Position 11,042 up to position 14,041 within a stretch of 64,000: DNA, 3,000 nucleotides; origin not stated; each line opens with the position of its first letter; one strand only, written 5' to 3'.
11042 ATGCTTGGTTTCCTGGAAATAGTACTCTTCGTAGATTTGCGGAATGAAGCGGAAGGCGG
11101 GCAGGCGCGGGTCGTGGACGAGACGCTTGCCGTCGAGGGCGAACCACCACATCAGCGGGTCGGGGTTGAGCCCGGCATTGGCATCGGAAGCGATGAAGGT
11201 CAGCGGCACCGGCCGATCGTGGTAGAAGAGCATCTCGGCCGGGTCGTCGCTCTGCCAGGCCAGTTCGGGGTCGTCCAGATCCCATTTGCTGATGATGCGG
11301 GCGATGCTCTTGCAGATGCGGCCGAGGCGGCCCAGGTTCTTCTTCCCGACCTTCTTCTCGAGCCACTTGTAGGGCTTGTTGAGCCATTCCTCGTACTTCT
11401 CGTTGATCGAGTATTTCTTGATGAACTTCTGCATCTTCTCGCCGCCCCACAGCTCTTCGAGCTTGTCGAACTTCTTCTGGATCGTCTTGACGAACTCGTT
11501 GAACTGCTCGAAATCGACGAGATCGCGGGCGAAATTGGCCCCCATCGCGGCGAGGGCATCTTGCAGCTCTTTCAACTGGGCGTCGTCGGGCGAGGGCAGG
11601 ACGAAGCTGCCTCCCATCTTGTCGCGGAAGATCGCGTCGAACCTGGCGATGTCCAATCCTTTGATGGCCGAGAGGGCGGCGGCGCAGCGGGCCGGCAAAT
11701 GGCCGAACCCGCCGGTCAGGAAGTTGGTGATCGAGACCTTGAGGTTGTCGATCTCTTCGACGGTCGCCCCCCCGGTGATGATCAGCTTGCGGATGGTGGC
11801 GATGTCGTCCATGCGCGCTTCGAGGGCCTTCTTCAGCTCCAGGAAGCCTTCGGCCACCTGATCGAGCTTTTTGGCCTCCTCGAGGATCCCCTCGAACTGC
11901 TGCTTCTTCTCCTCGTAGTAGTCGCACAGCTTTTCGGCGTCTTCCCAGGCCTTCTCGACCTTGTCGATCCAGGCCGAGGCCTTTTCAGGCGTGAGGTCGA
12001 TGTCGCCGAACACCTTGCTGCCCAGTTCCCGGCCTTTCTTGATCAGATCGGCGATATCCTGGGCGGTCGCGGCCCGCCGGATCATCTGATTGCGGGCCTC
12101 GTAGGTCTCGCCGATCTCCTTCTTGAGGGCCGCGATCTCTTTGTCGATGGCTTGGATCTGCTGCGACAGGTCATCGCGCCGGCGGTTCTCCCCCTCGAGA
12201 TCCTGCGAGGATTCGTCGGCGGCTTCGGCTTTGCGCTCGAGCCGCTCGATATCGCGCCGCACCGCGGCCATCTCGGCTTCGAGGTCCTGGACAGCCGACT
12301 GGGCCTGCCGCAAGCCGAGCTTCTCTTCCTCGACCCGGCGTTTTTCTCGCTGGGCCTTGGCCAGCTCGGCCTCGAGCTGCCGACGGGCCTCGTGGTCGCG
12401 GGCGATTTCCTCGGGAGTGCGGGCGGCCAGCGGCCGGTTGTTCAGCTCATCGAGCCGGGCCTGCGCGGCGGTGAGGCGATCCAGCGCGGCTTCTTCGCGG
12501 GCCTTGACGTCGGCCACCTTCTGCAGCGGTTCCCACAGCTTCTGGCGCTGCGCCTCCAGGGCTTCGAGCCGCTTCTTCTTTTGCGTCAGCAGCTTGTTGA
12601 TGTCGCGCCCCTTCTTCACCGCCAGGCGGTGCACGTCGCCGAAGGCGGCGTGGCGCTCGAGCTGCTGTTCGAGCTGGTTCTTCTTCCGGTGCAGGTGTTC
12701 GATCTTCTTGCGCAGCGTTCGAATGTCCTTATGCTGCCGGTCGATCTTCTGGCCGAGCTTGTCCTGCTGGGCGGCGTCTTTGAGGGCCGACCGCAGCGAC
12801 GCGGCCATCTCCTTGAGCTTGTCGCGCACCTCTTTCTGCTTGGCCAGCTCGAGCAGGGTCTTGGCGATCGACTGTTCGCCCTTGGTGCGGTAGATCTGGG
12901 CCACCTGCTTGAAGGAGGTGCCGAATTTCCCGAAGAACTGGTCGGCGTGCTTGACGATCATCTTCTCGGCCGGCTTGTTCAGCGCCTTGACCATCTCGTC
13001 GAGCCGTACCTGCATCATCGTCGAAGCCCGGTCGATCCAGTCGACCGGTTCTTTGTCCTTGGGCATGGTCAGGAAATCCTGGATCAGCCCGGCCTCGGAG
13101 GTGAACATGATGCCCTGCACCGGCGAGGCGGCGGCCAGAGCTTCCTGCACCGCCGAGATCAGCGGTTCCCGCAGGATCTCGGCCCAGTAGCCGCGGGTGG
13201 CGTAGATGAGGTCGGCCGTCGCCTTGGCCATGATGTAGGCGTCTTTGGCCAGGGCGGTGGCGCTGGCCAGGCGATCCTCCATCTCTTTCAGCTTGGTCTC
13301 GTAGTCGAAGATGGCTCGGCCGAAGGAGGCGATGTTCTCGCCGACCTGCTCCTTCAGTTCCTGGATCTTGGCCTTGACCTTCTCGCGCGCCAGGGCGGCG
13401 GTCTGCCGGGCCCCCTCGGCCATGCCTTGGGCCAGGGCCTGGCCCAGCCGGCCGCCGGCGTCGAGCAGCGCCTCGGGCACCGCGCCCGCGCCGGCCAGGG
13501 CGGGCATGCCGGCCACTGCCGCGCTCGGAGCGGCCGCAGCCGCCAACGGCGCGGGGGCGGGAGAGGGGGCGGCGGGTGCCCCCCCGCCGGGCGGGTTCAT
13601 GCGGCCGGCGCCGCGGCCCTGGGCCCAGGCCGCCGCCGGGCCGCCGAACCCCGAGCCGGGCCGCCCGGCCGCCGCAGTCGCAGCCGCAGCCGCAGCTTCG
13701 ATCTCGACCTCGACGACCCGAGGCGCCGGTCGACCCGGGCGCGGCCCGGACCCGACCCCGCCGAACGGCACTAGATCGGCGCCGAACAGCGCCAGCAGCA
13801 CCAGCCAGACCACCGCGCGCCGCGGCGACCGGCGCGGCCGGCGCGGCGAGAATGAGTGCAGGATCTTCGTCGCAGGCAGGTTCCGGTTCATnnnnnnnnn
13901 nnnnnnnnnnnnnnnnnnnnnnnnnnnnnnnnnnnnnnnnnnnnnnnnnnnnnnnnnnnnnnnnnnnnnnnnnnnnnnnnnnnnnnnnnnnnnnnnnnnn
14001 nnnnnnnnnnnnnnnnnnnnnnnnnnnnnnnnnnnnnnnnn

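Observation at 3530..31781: A ~28-kb tricistronic operon: two giant multidomain surface proteins (5201 aa and 3453 aa) bridged by a TPR protein, chained by ATGA start/stop overlaps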

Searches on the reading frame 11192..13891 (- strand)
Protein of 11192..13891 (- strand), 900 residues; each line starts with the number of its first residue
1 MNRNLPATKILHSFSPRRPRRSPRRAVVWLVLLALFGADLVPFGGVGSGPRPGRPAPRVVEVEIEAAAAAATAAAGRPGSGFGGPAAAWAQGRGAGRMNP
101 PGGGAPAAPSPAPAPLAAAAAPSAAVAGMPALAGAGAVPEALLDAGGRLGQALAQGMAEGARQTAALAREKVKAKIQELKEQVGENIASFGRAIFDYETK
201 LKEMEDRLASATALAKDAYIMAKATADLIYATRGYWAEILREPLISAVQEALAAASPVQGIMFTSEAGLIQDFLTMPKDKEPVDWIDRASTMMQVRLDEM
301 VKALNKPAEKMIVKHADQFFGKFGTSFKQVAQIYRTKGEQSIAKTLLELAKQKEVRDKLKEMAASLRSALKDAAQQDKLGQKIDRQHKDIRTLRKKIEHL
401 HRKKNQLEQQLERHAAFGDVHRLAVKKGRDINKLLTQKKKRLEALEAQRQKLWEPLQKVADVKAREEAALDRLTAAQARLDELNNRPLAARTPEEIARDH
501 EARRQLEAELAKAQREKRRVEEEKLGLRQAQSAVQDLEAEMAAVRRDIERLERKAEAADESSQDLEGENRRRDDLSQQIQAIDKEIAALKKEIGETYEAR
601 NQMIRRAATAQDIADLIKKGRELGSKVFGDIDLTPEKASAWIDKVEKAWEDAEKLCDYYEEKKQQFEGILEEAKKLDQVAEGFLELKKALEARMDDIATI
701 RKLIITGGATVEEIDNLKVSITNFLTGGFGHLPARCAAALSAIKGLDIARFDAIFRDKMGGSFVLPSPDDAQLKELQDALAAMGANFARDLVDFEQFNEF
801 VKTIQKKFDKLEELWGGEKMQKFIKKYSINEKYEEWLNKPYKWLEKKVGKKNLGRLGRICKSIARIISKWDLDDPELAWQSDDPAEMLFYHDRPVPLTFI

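Call 6: search_protein_families(library=pfam, proteins=[window:11192-13891:-], max_evalue=0.01)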
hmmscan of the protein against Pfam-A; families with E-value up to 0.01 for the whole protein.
window:11192-13891:- (900 aa): 2 families
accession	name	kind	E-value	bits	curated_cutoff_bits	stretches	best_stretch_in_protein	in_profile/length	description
PF04127.22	DFP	-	0.0028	17.9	22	0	701-741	4-43/186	DNA/pantothenate metabolism flavoprotein C-terminal domain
PF11887.13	Mce4_CUP1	-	0.0036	17.4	32.6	0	527-602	63-138/222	Cholesterol uptake porter CUP1 of Mce4, putative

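Call 20: search_protein_families(library=ncbifam, proteins=[window:11192-13891:-], max_evalue=0.01)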
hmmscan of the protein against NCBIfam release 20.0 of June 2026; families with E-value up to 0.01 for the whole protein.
window:11192-13891:- (900 aa): 5 families
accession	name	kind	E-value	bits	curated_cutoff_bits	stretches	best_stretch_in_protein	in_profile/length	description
NF045487.1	ASRP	equivalog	2.2e-06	26.6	300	2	438-597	315-473/593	archaea-specific SMC-related protein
TIGR02168.1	SMC_prok_B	equivalog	1e-05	23.5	567.35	1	338-654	670-985/1181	chromosome segregation protein SMC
NF003034.1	PRK03918.1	equivalog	0.00017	19.7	700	1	503-715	178-390/878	DNA double-strand break repair ATPase Rad50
NF047515.1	SpiroCoCo_C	equivalog_domain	0.00027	20.2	125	0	511-617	107-213/313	SpiroCoCo family coiled-coil protein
TIGR04211.1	SH3_and_anchor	equivalog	0.00098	18.8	65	1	466-572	61-165/198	TIGR04211 family SH3 domain-containing protein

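Call 61: search_protein_families(library=padloc, proteins=[window:11192-13891:-], max_evalue=0.01)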
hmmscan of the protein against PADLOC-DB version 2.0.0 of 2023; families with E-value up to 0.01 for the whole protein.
window:11192-13891:- (900 aa): 3 families
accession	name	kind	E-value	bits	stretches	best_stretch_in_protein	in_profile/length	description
PDLC03865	LmuB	-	7.7e-05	19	1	431-703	571-828/1007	-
PDLC03859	LmuB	-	0.00026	18.3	1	432-708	253-487/611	-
PDLC00519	JetC1|JetC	-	0.00066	16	1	514-694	266-422/1097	DUF3584 domain; MukB-like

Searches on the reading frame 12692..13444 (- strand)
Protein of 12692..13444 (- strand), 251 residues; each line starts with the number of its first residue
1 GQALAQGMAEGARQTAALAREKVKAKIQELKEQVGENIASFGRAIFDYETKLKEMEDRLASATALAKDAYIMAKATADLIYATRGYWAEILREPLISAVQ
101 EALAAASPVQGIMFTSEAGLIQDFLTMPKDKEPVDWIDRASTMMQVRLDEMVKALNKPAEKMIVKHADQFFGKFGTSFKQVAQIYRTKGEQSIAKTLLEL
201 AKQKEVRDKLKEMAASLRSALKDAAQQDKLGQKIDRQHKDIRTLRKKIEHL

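Call 55: search_protein_families(library=pfam, proteins=[window:12692-13444:-], max_evalue=1)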
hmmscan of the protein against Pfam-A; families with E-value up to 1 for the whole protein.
window:12692-13444:- (251 aa): 11 families
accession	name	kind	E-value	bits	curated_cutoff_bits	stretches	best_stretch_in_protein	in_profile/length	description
PF06160.17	EzrA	-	0.0052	15.6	39.6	1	19-72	137-191/557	Septation ring formation regulator, EzrA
PF07464.16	ApoLp-III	-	0.018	15.6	36.3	1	21-63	36-78/146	Apolipophorin-III precursor (apoLp-III)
PF17376.7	DUF5398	-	0.066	14.1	28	0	192-230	19-57/80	Family of unknown function (DUF5398)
PF06696.16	Strep_SA_rep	-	0.092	13.3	26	0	98-106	16-24/25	Streptococcal surface antigen repeat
PF04837.17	MbeB_N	-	0.11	13.2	22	0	4-40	7-43/52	MbeB-like, N-term conserved region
PF05531.17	NPV_P10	-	0.16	12.9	29.8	1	204-250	14-60/75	Nucleopolyhedrovirus P10 protein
PF04108.17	ATG17_like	-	0.17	11.8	43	0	175-249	99-154/355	Autophagy protein ATG17-like domain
PF01544.23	CorA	-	0.23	11.2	27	0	163-250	119-203/292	CorA-like Mg2+ transporter protein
PF05957.18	DUF883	-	0.25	11.8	25.4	1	204-226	30-52/53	DUF883 N-terminal domain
PF11071.14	Nuc_deoxyri_tr3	-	0.28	11.7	23.2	1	146-226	52-131/140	Nucleoside 2-deoxyribosyltransferase YtoQ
PF00709.27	Adenylsucc_synt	-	0.42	9.7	27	1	172-247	121-190/416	Adenylosuccinate synthetase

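Call 60: search_solved_structures(query=A4, max_evalue=1)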
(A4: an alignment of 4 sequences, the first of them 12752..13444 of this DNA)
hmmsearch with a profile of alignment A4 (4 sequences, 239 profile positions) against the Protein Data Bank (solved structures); distinct sequences matched with E-value up to 1: 10.
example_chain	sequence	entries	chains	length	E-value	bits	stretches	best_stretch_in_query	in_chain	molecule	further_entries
6kn8_U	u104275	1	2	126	0.24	14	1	10-76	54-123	Troponin I, cardiac muscle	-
4d3l_A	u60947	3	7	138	0.31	13.6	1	164-192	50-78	CARBOHYDRATE BINDING MODULE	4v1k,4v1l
6pts_A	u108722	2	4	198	0.53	12.8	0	162-227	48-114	Apolipoprotein A-I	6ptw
1av1_A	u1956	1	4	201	0.55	12.8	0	162-227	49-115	APOLIPOPROTEIN A-I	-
2msc_A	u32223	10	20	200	0.55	12.8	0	162-227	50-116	Apolipoprotein A-I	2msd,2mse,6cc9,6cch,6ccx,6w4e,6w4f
7kjr_C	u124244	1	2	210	0.55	12.8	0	156-227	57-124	Apolipoprotein A-I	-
8eqs_C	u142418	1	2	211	0.57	12.7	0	156-227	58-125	Apolipoprotein A-I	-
4v6m_A0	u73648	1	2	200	0.62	12.6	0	154-227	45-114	Apolipoprotein A-I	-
3k2s_A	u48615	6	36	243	0.91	12.1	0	154-227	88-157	Apolipoprotein A-I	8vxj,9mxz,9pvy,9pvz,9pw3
8hku_AL4P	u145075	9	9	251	0.95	12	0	50-122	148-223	50S ribosomal protein L4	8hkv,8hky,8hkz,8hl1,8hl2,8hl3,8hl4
